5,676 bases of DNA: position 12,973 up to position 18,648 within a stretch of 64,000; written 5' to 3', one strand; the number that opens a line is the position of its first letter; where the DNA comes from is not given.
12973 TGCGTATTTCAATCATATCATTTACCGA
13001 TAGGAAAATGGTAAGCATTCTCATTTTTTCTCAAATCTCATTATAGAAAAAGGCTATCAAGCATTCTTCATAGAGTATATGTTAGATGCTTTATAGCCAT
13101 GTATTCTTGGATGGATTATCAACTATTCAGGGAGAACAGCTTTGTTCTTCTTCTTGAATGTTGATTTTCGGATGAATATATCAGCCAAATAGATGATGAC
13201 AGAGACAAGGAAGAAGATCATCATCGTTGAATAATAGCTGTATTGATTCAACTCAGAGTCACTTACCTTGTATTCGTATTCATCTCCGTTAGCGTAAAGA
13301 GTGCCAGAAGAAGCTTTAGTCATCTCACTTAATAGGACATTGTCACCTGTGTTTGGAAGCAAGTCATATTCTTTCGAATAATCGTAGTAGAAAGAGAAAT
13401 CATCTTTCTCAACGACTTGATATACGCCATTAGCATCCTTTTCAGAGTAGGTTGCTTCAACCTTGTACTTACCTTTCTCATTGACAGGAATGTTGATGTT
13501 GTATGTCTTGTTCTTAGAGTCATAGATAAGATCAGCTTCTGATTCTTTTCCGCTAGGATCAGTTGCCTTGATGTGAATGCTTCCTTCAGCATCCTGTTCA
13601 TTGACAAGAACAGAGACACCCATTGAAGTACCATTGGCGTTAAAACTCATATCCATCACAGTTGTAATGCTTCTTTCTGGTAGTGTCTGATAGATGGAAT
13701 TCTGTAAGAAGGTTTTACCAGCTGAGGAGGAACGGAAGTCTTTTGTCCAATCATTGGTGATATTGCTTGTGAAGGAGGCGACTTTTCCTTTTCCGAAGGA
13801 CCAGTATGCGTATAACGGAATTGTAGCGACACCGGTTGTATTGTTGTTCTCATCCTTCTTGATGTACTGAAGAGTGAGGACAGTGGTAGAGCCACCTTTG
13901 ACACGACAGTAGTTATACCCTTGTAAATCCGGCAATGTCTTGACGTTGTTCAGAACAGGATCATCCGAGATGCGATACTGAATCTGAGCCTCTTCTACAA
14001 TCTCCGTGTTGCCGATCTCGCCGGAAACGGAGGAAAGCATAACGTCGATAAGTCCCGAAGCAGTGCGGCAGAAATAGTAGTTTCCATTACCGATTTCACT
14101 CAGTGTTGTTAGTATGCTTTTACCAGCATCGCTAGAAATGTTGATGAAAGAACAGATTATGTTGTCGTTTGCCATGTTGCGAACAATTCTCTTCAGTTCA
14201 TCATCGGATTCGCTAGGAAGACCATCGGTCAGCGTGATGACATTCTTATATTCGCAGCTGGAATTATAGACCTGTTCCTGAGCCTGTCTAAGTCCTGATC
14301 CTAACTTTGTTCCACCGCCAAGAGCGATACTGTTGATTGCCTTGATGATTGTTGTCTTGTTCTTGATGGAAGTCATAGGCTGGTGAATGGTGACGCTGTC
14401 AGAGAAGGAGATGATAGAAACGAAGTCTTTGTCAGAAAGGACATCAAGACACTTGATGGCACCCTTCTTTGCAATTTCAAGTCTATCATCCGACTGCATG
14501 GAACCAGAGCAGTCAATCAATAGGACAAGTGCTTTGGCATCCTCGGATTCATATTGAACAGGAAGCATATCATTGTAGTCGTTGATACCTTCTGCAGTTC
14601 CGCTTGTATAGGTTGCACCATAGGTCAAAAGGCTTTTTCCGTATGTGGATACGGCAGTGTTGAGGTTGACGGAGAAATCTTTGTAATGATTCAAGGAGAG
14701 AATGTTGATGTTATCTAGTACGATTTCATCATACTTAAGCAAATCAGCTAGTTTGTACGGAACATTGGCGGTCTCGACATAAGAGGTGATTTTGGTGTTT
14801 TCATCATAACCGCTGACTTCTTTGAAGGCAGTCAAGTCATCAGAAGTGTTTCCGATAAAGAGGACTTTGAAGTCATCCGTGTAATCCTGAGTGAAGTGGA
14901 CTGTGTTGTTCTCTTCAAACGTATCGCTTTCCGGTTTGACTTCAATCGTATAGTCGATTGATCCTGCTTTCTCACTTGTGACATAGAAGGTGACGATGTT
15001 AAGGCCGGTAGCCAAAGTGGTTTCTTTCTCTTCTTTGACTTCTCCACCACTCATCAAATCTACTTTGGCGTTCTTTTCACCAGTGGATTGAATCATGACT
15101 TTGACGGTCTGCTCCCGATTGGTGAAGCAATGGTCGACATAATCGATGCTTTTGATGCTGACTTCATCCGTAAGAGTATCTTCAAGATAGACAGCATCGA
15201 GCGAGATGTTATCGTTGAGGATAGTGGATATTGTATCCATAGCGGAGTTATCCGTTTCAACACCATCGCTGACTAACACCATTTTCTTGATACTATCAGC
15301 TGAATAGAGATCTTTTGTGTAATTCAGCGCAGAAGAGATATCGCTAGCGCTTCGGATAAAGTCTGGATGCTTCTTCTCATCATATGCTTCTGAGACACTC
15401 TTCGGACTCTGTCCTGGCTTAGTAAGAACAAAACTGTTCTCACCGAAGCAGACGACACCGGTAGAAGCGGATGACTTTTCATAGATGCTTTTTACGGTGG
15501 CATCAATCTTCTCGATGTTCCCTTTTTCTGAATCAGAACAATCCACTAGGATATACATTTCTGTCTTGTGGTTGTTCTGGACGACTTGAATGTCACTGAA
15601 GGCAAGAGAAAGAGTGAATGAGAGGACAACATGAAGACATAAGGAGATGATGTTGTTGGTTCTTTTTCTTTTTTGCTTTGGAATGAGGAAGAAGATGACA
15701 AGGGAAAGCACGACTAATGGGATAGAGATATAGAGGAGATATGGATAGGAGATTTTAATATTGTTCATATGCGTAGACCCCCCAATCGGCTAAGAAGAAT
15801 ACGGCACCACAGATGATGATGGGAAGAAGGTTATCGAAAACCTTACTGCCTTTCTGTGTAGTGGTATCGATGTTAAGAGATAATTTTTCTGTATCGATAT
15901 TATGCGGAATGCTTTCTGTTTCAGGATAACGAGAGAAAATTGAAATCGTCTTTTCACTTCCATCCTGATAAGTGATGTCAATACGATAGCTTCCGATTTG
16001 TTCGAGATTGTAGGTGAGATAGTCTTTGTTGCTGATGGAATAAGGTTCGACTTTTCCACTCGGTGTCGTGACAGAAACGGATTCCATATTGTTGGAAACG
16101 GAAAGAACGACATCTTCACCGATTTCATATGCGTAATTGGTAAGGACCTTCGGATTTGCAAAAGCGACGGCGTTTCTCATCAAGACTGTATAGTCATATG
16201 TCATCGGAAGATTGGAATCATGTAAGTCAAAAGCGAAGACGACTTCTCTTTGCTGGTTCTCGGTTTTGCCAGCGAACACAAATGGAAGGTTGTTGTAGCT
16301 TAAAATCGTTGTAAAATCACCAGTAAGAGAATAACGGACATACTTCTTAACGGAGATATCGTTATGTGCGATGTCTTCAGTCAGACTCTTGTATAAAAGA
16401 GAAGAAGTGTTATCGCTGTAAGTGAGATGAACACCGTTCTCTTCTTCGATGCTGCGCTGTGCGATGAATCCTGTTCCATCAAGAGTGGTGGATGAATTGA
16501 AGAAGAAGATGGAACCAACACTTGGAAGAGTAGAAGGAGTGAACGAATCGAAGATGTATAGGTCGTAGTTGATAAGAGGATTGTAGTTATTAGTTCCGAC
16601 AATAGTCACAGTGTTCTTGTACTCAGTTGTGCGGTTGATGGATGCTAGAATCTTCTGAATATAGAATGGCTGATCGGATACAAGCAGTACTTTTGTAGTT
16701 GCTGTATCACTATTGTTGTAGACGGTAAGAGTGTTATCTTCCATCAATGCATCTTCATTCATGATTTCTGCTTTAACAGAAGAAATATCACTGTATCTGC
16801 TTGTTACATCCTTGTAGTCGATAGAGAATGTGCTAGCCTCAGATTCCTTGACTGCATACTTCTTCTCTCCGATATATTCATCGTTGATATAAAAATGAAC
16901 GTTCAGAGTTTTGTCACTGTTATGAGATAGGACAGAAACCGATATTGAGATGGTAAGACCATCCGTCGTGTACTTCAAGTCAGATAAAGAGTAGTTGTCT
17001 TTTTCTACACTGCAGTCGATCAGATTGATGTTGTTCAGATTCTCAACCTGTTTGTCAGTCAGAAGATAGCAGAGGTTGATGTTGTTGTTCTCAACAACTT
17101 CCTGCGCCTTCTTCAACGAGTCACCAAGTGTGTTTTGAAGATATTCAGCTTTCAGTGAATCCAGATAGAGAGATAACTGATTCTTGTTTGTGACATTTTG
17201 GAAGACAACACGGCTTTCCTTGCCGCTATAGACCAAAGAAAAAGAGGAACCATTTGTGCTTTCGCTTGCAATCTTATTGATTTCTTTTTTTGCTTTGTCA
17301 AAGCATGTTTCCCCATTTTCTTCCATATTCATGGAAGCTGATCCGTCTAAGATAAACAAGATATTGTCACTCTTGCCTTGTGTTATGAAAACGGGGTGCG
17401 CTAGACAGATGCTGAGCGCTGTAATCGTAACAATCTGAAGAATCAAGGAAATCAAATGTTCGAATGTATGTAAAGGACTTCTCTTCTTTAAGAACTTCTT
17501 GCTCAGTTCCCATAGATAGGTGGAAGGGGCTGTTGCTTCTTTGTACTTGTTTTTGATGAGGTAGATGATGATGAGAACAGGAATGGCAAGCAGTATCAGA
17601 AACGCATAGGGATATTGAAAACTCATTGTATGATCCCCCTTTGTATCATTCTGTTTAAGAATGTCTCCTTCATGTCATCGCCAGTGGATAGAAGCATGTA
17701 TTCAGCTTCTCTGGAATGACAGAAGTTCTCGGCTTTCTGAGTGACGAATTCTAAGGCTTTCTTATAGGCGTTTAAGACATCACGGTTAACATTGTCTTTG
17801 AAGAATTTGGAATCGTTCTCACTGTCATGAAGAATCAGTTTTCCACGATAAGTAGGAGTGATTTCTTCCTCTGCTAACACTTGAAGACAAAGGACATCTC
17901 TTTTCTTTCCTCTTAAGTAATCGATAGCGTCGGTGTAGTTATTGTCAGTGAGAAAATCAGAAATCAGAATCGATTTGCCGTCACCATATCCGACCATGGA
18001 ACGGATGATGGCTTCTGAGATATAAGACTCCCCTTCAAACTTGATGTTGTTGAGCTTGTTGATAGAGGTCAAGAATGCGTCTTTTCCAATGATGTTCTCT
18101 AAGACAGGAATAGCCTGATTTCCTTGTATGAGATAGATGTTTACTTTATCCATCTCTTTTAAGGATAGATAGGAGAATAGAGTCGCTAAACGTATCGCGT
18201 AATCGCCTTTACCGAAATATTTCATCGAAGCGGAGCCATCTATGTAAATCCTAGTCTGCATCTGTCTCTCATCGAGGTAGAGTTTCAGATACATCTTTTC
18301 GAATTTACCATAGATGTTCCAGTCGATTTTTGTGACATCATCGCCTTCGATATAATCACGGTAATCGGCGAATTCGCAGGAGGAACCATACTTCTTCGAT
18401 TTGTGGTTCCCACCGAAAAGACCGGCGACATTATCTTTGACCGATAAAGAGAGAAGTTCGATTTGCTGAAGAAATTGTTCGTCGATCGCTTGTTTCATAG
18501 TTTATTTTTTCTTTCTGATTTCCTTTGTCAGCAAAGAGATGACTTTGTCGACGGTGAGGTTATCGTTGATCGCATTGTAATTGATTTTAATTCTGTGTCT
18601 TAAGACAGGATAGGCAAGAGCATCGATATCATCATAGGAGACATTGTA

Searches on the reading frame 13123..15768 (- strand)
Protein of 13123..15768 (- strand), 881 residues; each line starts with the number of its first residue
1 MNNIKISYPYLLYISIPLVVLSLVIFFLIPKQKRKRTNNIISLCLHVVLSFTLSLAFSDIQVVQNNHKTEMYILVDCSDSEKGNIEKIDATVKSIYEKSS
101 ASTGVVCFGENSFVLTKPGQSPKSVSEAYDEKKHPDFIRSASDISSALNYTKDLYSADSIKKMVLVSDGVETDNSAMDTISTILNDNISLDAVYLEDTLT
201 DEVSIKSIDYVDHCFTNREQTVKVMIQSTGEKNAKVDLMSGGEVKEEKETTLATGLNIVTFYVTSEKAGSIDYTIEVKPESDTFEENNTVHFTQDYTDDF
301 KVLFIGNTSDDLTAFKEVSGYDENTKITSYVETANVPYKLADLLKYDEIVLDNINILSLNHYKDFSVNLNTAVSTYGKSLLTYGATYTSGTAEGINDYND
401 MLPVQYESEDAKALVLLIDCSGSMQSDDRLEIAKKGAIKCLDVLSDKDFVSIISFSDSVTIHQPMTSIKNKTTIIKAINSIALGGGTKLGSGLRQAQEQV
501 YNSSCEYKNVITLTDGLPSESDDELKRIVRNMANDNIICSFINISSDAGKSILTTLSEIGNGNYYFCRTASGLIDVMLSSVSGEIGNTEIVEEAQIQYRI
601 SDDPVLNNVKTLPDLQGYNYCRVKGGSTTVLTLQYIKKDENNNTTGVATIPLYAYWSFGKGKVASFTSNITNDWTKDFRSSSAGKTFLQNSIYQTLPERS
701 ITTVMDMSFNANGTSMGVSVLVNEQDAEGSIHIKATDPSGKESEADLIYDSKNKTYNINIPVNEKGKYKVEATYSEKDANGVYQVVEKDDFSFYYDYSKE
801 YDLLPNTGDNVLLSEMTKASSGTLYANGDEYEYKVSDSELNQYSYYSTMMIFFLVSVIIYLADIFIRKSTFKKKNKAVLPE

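Call 19: search_protein_families(library=pfam, proteins=[window:13123-15768:-], max_evalue=0.001)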
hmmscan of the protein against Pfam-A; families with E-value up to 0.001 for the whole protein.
window:13123-15768:- (881 aa): 5 families
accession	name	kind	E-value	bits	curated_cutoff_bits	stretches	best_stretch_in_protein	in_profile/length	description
PF00092.34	VWA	-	1.6e-23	84.3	23.8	1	414-568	2-163/174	von Willebrand factor type A domain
PF13519.12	VWA_2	-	1.9e-22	80.4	27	1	414-516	1-106/107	von Willebrand factor type A domain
PF13768.12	VWA_3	-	7.5e-14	52.5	27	1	413-566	2-155/155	von Willebrand factor type A domain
PF05762.20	VWA_CoxE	-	2.6e-10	40.6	26.4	1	409-534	53-177/222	VWA domain containing CoxE-like protein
PF07090.17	GATase1_like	-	2.7e-06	27.6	27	0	592-679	152-229/247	Putative glutamine amidotransferase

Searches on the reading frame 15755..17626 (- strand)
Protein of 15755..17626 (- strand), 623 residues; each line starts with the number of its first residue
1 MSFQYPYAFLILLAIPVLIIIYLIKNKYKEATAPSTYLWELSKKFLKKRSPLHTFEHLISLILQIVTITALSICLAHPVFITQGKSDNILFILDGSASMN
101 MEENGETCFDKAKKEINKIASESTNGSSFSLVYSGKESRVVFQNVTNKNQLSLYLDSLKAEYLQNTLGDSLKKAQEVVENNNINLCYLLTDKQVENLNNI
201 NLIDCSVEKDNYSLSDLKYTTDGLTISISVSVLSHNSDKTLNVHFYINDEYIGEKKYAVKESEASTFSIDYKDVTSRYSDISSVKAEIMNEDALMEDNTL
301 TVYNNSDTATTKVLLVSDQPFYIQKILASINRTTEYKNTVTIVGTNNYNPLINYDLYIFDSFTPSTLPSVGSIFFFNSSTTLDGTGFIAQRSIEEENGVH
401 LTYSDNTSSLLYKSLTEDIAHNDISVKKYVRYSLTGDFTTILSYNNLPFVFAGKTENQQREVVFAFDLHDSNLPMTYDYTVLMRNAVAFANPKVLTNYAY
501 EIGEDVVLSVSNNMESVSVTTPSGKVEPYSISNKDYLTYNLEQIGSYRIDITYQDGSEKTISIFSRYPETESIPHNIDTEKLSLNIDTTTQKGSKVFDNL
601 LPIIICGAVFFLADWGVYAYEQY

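Call 19: search_protein_families(library=pfam, proteins=[window:15755-17626:-], max_evalue=0.001)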
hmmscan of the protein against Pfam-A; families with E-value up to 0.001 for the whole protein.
window:15755-17626:- (623 aa): 3 families
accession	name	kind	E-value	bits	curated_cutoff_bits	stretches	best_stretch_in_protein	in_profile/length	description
PF07584.16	BatA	-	1.2e-10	42.1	25.9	1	1-78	1-77/77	Aerotolerance regulator N-terminal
PF13519.12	VWA_2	-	1.4e-09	38.9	27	1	89-191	1-105/107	von Willebrand factor type A domain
PF00092.34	VWA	-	1.7e-06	28.8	23.8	1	88-194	1-115/174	von Willebrand factor type A domain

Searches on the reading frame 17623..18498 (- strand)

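Call 19: search_protein_families(library=pfam, proteins=[window:17623-18498:-], max_evalue=0.001)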
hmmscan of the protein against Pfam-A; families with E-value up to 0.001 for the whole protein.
window:17623-18498:- (291 aa): 1 family
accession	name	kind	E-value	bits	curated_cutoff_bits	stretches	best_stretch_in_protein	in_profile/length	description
PF01882.25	DUF58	-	7.3e-23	81.3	23.4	1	45-249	1-210/216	Protein of unknown function DUF58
